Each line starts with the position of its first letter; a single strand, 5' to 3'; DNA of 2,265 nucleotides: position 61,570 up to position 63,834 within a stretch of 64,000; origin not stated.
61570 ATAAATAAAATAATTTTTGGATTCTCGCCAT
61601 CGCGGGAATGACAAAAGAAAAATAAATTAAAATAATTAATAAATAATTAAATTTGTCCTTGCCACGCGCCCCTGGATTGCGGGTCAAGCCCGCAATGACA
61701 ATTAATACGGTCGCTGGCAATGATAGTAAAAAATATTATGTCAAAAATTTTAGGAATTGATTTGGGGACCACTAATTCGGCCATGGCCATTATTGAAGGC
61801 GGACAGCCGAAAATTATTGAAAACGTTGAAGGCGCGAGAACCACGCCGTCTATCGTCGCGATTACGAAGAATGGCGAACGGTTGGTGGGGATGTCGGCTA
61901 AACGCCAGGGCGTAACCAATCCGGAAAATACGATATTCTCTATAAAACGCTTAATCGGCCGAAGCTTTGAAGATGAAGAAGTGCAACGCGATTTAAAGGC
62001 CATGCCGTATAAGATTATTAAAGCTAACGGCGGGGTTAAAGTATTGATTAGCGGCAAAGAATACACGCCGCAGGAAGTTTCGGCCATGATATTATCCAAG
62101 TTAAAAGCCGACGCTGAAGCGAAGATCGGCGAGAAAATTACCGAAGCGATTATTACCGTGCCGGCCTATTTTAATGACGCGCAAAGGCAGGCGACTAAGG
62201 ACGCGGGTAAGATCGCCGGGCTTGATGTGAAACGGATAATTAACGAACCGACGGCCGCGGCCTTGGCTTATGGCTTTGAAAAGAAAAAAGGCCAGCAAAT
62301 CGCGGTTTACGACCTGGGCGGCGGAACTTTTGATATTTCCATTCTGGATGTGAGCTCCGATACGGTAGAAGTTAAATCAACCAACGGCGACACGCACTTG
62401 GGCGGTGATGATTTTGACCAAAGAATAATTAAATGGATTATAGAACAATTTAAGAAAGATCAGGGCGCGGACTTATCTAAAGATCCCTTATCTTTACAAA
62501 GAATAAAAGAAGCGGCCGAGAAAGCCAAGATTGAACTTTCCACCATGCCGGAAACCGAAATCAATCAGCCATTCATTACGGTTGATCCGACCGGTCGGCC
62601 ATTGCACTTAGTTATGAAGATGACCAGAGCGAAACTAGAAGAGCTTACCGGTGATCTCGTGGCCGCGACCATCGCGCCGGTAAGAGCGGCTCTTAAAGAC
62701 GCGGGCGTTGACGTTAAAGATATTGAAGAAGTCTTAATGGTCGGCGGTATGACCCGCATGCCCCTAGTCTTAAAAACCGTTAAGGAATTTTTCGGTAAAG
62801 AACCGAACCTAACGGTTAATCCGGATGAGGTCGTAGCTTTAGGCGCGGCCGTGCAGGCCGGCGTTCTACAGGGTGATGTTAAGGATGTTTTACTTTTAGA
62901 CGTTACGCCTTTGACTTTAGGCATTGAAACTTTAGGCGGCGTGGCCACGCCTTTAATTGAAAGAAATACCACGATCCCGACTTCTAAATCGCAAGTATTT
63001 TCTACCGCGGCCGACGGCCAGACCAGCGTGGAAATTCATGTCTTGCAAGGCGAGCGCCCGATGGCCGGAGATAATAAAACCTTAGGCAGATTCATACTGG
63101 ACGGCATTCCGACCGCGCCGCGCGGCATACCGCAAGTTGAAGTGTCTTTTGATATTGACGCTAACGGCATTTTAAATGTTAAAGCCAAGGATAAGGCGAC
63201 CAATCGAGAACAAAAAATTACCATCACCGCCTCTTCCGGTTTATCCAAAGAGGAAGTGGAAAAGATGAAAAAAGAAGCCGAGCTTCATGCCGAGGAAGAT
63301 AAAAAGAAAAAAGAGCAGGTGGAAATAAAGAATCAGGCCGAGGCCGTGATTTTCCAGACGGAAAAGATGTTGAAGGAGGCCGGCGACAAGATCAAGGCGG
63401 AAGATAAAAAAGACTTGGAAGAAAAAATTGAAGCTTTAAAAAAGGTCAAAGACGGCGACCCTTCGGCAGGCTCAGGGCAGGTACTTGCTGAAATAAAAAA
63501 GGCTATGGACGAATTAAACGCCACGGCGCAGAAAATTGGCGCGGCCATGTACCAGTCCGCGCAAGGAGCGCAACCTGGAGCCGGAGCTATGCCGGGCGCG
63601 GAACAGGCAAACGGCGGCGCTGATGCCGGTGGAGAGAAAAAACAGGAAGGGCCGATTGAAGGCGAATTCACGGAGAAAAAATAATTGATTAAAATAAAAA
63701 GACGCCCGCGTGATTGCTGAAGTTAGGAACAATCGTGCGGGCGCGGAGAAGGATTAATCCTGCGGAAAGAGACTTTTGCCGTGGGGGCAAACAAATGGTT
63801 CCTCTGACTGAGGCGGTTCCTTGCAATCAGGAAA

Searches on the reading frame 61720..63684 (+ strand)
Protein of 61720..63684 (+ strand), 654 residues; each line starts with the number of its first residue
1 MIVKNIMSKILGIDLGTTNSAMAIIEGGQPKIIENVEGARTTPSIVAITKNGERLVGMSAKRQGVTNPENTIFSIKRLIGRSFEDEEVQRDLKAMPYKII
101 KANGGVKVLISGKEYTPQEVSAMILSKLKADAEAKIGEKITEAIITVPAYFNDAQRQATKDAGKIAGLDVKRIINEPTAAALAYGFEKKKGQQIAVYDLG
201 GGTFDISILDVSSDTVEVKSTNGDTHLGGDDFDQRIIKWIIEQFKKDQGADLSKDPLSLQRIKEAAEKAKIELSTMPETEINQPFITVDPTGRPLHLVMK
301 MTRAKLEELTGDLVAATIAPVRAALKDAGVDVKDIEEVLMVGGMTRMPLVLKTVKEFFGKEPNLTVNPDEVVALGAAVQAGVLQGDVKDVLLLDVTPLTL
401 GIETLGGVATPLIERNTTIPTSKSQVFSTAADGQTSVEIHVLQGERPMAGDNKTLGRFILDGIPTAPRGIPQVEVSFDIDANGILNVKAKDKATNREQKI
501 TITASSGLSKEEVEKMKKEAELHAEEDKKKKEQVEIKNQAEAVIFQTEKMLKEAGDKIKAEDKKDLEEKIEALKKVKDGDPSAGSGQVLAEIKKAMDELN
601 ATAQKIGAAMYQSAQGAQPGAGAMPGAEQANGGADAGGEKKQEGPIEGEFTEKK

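Call 23: search_protein_families(library=pfam, proteins=[window:61720-63684:+], max_evalue=0.01)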
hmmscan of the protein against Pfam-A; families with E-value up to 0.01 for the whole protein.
window:61720-63684:+ (654 aa): 3 families
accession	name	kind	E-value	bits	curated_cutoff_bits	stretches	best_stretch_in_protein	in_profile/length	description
PF00012.26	HSP70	-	4e-254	844.8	20.6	1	10-612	1-599/599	Hsp70 protein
PF06723.19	MreB_Mbl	-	2.6e-16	59.8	27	1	126-377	79-316/327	MreB/Mbl protein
PF02782.22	FGGY_C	-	0.00026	21.3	27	1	306-382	120-196/198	FGGY family of carbohydrate kinases, C-terminal domain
